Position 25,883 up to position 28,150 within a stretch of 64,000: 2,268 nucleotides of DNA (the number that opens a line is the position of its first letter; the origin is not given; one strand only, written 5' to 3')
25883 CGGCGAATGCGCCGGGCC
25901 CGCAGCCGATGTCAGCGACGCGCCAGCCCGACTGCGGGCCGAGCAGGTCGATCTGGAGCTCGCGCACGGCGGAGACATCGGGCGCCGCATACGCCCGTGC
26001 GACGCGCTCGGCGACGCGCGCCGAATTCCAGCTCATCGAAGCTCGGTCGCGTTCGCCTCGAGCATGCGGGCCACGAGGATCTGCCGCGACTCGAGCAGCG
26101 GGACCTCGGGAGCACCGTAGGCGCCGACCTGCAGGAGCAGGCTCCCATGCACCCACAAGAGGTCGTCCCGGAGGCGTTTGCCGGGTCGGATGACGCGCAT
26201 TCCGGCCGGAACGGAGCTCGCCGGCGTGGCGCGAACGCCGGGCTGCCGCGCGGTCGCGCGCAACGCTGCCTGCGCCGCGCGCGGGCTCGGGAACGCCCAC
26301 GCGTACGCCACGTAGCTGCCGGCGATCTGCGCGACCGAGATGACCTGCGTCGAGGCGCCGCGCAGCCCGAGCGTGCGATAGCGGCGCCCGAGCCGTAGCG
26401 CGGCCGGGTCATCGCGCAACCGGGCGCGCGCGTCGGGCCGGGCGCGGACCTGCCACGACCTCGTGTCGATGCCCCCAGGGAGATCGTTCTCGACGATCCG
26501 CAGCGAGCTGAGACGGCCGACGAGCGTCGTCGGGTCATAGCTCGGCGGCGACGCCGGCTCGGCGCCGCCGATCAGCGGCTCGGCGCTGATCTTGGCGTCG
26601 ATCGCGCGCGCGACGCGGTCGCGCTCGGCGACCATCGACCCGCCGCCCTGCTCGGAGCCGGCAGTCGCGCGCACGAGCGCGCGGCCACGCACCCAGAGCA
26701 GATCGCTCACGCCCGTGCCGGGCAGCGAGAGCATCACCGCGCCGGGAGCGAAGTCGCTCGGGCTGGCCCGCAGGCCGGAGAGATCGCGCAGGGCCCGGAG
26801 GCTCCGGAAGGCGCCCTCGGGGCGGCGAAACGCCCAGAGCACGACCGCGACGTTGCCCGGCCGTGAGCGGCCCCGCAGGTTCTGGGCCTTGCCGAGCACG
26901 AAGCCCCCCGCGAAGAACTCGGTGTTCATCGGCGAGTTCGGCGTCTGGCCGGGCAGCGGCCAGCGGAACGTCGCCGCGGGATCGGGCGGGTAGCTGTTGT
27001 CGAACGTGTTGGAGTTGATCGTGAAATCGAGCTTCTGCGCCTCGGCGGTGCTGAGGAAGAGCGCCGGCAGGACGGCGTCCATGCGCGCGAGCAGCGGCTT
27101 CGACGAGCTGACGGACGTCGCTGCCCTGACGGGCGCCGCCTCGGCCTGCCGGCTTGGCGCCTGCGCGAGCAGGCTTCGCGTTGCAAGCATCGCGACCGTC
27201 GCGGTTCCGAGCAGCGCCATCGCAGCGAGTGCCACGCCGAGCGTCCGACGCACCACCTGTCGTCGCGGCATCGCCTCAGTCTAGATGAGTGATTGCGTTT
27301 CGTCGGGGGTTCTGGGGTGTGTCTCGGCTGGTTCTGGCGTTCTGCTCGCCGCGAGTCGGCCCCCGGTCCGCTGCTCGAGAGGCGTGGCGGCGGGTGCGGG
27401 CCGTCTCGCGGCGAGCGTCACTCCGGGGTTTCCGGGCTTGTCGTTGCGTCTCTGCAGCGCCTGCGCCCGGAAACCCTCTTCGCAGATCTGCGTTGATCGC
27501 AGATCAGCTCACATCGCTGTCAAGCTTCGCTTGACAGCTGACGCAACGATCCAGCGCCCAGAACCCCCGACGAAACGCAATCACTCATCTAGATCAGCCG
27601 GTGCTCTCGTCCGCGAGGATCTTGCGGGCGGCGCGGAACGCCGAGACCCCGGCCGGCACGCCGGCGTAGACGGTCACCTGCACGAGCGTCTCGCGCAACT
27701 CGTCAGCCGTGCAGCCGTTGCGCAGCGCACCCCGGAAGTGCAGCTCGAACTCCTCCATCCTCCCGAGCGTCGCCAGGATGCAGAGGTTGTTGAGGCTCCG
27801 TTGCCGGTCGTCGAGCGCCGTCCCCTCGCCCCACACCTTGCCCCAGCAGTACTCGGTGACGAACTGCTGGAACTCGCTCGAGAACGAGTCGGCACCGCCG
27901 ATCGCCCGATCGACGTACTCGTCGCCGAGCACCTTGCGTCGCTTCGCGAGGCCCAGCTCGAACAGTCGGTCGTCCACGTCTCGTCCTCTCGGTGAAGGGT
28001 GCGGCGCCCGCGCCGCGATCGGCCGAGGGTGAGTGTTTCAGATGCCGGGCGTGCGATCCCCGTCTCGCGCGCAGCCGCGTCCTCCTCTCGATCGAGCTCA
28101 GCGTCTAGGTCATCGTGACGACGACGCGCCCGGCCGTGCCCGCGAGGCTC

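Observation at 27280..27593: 314-bp element with perfect 37-bp terminal inverted repeats and multiple nested hairpins fills an intercistronic gap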

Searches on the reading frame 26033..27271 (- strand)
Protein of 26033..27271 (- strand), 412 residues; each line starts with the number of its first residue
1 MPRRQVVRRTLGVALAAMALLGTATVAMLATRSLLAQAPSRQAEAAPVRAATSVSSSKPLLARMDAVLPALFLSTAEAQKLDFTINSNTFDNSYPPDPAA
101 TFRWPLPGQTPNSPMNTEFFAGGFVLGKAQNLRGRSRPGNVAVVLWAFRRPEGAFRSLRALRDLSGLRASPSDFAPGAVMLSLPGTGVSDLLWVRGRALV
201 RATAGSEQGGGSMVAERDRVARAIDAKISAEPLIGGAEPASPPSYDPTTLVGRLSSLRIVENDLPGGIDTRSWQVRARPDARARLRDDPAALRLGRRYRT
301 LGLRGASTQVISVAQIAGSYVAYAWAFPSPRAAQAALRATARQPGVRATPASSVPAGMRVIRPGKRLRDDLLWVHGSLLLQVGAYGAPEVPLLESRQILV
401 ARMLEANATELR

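Call 8: search_protein_families(library=pfam, proteins=[window:26036-27271:-])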
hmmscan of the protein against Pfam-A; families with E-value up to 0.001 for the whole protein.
window:26036-27271:- (412 aa): 0 families

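Call 22: find_encoding_contigs(protein=window:26033-27271:-, flank=3000, max_places=10)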
Protein window:26033-27271:- (412 aa): 2 contigs read that carry it; 2 places shown.
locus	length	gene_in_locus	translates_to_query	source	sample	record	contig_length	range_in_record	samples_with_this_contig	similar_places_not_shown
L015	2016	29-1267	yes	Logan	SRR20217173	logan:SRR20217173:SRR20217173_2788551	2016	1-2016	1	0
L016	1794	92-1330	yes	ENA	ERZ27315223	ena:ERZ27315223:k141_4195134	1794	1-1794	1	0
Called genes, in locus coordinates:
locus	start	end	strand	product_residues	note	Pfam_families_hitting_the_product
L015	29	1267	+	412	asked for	-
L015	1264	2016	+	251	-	?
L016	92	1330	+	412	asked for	-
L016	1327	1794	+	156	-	?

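Call 27: find_homologous_proteins(query=window:26036-27271:-, max_evalue=1e-10)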
Query window:26036-27271:- (412 aa): 66 proteins with E <= 1e-10 among 8000 candidates.
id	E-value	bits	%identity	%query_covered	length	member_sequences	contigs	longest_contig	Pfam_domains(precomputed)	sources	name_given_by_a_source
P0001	1.0e-256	869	100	100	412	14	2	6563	-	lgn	-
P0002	2.4e-210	716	82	100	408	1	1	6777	-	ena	-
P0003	6.6e-203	692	83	93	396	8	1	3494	-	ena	-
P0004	8.5e-193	659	80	97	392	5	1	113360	-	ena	-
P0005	2.8e-166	571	69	100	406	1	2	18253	-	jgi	jgi:hypothetical protein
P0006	5.2e-166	571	68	100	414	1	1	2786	-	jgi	jgi:hypothetical protein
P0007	8.6e-164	563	68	100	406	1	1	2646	-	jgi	jgi:hypothetical protein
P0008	6.1e-162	557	68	100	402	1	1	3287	-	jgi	jgi:hypothetical protein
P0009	2.6e-161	555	68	100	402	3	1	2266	-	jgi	jgi:hypothetical protein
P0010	3.9e-160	551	67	100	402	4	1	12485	-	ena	-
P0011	4.2e-158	545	66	100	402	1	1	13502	-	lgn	-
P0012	1.1e-157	543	72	86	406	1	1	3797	-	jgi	jgi:hypothetical protein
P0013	1.9e-157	542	66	100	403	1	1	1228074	-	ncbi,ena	-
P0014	1.1e-155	537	65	100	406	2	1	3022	-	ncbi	-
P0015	1.4e-155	536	72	86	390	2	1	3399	-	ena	-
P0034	1.7e-146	506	68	86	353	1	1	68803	-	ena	-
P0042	7.3e-139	481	66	86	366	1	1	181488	-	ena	-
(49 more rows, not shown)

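Call 28: find_encoding_contigs(protein=P0004, flank=4000, max_places=3)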
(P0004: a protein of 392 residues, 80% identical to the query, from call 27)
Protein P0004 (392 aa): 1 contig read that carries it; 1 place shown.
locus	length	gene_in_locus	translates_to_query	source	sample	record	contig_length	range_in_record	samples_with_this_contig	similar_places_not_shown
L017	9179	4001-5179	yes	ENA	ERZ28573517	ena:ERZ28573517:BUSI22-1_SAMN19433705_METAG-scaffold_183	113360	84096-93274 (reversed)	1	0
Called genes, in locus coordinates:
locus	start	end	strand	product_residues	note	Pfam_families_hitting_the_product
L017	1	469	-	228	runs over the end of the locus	-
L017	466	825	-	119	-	PF01022:HTH_5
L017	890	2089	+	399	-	PF00067:p450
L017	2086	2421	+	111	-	PF00355:Rieske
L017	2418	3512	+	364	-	PF08240:ADH_N, PF16912:Glu_dehyd_C (faint), PF00107:ADH_zinc_N, PF13602:ADH_zinc_N_2 (weak)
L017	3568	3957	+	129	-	PF02627:CMD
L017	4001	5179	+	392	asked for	-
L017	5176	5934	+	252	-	PF13489:Methyltransf_23, PF01209:Ubie_methyltran (weak), PF13649:Methyltransf_25, PF13847:Methyltransf_31, PF08241:Methyltransf_11, PF08242:Methyltransf_12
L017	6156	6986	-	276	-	PF00561:Abhydrolase_1, PF12697:Abhydrolase_6, PF12146:Hydrolase_4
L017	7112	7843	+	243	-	PF00106:adh_short, PF01370:Epimerase (weak), PF08659:KR, PF13561:adh_short_C2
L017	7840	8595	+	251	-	PF13030:DUF3891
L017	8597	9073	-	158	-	PF01243:PNPOx_N, PF12900:Pyridox_ox_2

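Call 29: find_encoding_contigs(protein=P0002, flank=4000, max_places=3)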
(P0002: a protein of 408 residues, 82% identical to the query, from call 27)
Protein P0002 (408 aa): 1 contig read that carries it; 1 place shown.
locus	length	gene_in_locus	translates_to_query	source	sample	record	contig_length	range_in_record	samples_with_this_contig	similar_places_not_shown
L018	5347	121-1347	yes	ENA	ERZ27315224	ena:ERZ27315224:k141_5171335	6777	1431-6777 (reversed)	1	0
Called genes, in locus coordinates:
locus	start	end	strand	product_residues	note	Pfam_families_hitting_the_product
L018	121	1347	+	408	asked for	-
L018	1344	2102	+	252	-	PF13489:Methyltransf_23, PF01209:Ubie_methyltran (weak), PF13649:Methyltransf_25, PF13847:Methyltransf_31, PF08241:Methyltransf_11, PF08242:Methyltransf_12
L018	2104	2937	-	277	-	PF00561:Abhydrolase_1, PF12697:Abhydrolase_6, PF12146:Hydrolase_4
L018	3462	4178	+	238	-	PF00106:adh_short, PF01370:Epimerase (weak), PF08659:KR (weak), PF13561:adh_short_C2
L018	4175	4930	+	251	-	PF13030:DUF3891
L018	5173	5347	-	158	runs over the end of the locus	PF01243:PNPOx_N, PF12900:Pyridox_ox_2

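Call 30: find_encoding_contigs(protein=P0003, flank=4000, max_places=3)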
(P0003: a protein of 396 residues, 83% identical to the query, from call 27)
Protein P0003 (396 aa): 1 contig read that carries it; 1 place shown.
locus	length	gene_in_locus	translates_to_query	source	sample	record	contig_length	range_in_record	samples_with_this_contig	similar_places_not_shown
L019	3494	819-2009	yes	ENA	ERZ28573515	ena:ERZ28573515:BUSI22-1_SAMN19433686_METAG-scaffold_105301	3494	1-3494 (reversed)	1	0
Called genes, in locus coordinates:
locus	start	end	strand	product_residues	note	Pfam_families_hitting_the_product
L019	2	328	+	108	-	?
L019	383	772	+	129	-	PF02627:CMD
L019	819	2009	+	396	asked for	-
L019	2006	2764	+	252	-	PF13489:Methyltransf_23, PF01209:Ubie_methyltran, PF13649:Methyltransf_25, PF13847:Methyltransf_31, PF08241:Methyltransf_11, PF08242:Methyltransf_12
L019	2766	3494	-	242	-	?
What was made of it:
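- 26033..27271 (-): Downstream gene: 412 aa, N-terminus looks like a signal peptide, no Pfam family. Its GAGG (27274-27277 on the + strand) and ATG lie in the original spacer and are intact. Orthologues follow the CMD gene directly in L017 and L019 (calls 28, 30).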

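Call 47: find_encoding_contigs(protein=P0004, flank=10000, max_places=2)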
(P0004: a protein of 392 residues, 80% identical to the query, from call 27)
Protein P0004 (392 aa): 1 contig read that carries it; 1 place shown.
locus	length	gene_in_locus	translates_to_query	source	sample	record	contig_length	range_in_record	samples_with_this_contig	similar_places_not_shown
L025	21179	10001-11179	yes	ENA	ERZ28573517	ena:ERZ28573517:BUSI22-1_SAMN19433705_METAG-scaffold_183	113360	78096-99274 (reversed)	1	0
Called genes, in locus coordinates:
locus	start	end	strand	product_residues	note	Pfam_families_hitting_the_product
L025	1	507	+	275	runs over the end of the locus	PF00892:EamA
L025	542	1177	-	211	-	PF00440:TetR_N, PF21597:TetR_C_43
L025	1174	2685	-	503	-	PF00083:Sugar_tr, PF07690:MFS_1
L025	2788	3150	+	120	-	PF07883:Cupin_2 (weak)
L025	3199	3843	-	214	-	PF01144:CoA_trans, PF13336:AcetylCoA_hyd_C (weak)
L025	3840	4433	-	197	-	PF01144:CoA_trans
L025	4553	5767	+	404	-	PF00108:Thiolase_N, PF02803:Thiolase_C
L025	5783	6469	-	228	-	-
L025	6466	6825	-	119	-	PF01022:HTH_5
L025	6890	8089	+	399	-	PF00067:p450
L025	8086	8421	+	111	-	PF00355:Rieske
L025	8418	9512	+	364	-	PF08240:ADH_N, PF16912:Glu_dehyd_C (faint), PF00107:ADH_zinc_N, PF13602:ADH_zinc_N_2 (weak)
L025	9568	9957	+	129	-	PF02627:CMD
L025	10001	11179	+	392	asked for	-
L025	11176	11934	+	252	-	PF13489:Methyltransf_23, PF01209:Ubie_methyltran (weak), PF13649:Methyltransf_25, PF13847:Methyltransf_31, PF08241:Methyltransf_11, PF08242:Methyltransf_12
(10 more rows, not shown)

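Call 48: find_encoding_contigs(protein=P0042, flank=10000, max_places=2)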
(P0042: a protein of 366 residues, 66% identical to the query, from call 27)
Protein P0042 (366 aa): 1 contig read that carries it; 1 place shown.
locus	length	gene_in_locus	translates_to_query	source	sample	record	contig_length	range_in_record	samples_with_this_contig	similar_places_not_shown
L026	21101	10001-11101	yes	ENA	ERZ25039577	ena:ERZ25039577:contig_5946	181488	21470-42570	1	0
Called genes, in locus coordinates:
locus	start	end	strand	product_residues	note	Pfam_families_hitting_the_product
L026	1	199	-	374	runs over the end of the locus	PF00005:ABC_tran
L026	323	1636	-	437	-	PF13416:SBP_bac_8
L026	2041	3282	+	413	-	PF01546:Peptidase_M20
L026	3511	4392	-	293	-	PF01522:Polysacc_deac_1, PF10096:DUF2334 (weak)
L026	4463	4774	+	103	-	-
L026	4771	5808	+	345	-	PF02492:cobW, PF07683:CobW_C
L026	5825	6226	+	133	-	PF13577:SnoaL_4, PF02136:NTF2 (weak), PF12680:SnoaL_2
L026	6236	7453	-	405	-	PF01425:Amidase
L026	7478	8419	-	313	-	PF00892:EamA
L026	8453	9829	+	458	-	PF07969:Amidohydro_3 (weak), PF01979:Amidohydro_1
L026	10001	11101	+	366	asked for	-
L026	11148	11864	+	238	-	PF01209:Ubie_methyltran, PF13489:Methyltransf_23, PF05148:Methyltransf_8 (faint), PF13847:Methyltransf_31, PF08241:Methyltransf_11, PF08242:Methyltransf_12, PF13649:Methyltransf_25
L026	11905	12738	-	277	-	PF00561:Abhydrolase_1, PF12697:Abhydrolase_6, PF12146:Hydrolase_4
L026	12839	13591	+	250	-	PF01026:TatD_DNase (weak), PF04909:Amidohydro_2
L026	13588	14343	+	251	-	PF04909:Amidohydro_2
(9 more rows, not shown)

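Call 49: find_encoding_contigs(protein=P0034, flank=10000, max_places=2)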
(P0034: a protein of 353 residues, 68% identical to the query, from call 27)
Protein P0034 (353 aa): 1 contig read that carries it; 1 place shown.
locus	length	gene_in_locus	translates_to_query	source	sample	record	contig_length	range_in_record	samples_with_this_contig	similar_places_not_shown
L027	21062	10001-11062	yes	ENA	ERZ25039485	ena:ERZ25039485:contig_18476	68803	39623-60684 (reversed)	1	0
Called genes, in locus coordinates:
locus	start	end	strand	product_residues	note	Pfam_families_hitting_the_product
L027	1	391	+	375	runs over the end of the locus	PF03069:FmdA_AmdA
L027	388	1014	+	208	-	PF00857:Isochorismatase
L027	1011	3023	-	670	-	PF00528:BPD_transp_1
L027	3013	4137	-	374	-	PF00005:ABC_tran, PF08402:TOBE_2 (weak)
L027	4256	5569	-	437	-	PF13416:SBP_bac_8, PF13343:SBP_bac_6 (weak)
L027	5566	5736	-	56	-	-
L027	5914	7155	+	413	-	PF01546:Peptidase_M20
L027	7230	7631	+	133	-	PF13577:SnoaL_4, PF02136:NTF2 (weak), PF12680:SnoaL_2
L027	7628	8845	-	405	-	PF01425:Amidase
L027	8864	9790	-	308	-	PF00892:EamA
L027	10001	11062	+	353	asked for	-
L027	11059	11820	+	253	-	PF13489:Methyltransf_23, PF01209:Ubie_methyltran, PF13649:Methyltransf_25, PF13847:Methyltransf_31, PF08241:Methyltransf_11, PF08242:Methyltransf_12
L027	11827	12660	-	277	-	PF00561:Abhydrolase_1, PF12697:Abhydrolase_6, PF12146:Hydrolase_4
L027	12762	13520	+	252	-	PF01026:TatD_DNase (weak), PF04909:Amidohydro_2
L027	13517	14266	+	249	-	PF04909:Amidohydro_2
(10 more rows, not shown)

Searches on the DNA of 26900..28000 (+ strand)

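Call 5: search_rna_families(source=window, start=26900, end=28000, threshold=evalue, max_evalue=10)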
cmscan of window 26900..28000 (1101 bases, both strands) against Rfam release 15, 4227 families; matches with E-value up to 10: 4.
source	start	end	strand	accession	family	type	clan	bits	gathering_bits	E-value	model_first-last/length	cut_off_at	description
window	27157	27180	-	RF01356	CRISPR-DR28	Gene; CRISPR;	-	19.9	35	1.3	1-24/24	no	CRISPR RNA direct repeat element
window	27907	27972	-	RF03934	mir-m107-1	Gene; miRNA;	-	17.5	83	3.9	1-65/65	no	mir-m107-1 microRNA precursor family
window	27091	27129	-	RF03518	mir-1893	Gene; miRNA;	-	16.7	94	8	1-83/83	no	mir-1893 microRNA precursor family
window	26993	27098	+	RF00312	snoZ206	Gene; snRNA; snoRNA; CD-box;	-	15.3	50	9.9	1-129/129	no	Small nucleolar RNA Z206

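Call 11: search_dna_similar(query=window:27270-27603:+, collection=plasmids, mode=distant, max_evalue=0.01)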
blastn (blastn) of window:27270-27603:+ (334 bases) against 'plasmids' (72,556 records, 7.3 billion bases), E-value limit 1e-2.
No match.

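Call 46: search_dna_similar(query=window:27541-27593:-, collection=plasmids, mode=distant, max_evalue=10, max_rows=15)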
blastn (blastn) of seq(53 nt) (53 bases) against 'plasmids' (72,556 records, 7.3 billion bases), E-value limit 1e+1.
Records with a match: 44; places in all: 44; records where one place covers at least 80% of the query: 0.
Best place of each record, by identity: >=99% 36; 90-95% 8.
By first word of the organism name: Rhizobium 36; Salmonella 7; Citrobacter 1.
By predicted mobility (MOB-suite, as given by PLSDB): mobilizable 21; conjugative 17; non-mobilizable 6.
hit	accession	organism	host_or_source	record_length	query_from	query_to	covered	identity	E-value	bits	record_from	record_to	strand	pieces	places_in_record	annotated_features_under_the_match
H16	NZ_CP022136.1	Salmonella enterica subsp. diarizonae serovar 65:c:z str. ...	-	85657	4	27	45%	91.7%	4e+0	36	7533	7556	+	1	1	SNF2-related protein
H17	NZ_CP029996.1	Salmonella enterica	-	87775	4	27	45%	91.7%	4e+0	36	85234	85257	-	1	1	none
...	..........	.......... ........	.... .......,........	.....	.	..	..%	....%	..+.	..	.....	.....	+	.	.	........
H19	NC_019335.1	Salmonella sp. 14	reptile,fecal sample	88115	4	27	45%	91.7%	4e+0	36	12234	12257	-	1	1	SNF2-related protein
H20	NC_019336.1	Salmonella sp. 40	iguana,fecal sample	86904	4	27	45%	91.7%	4e+0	36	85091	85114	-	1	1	none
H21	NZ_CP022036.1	Salmonella enterica subsp. enterica serovar Onderstepoort ...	-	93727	4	27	45%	91.7%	4e+0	36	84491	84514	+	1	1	SNF2-related protein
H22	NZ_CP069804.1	Citrobacter sp. B72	cell culture,water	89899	4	27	45%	91.7%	4e+0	36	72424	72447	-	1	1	SNF2-related protein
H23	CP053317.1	Salmonella enterica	Isolate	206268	4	27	45%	91.7%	4e+0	36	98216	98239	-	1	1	record has no annotation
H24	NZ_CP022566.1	Rhizobium leguminosarum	Root nodule,Pisum sativum root-nodule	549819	26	44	36%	100.0%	4e+0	36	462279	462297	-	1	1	GNAT family N-acetyltransferase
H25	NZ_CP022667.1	Rhizobium leguminosarum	single cell,root nodules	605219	26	44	36%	100.0%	4e+0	36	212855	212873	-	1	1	GNAT family N-acetyltransferase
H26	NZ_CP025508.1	Rhizobium leguminosarum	Pisum sativum,pea nodule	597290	26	44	36%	100.0%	4e+0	36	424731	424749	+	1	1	GNAT family N-acetyltransferase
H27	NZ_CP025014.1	Rhizobium leguminosarum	Lotus corniculatus,Bacteria culture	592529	26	44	36%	100.0%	4e+0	36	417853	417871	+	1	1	GNAT family N-acetyltransferase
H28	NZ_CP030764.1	Rhizobium leguminosarum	Genomic DNA from Bacterial pure culture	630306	26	44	36%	100.0%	4e+0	36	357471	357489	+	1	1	GNAT family N-acetyltransferase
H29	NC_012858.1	Rhizobium leguminosarum bv. trifolii WSM1325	-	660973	26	44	36%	100.0%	4e+0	36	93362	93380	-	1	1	GNAT family N-acetyltransferase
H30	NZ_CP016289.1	Rhizobium leguminosarum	Vavilovia formosa,cell culture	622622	26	44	36%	100.0%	4e+0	36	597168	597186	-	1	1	GNAT family N-acetyltransferase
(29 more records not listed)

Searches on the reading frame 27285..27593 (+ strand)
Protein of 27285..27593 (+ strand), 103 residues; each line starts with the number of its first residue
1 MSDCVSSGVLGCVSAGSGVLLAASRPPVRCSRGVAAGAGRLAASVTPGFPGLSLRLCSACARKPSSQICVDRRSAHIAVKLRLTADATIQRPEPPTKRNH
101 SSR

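Call 20: find_homologous_proteins(query=window:27285-27593:+, max_evalue=0.001)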
Query seq(103 aa): 41 candidates shared short words with the query, none scored E <= 0.001.
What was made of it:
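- Tried and rejected: There were none (call 20).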
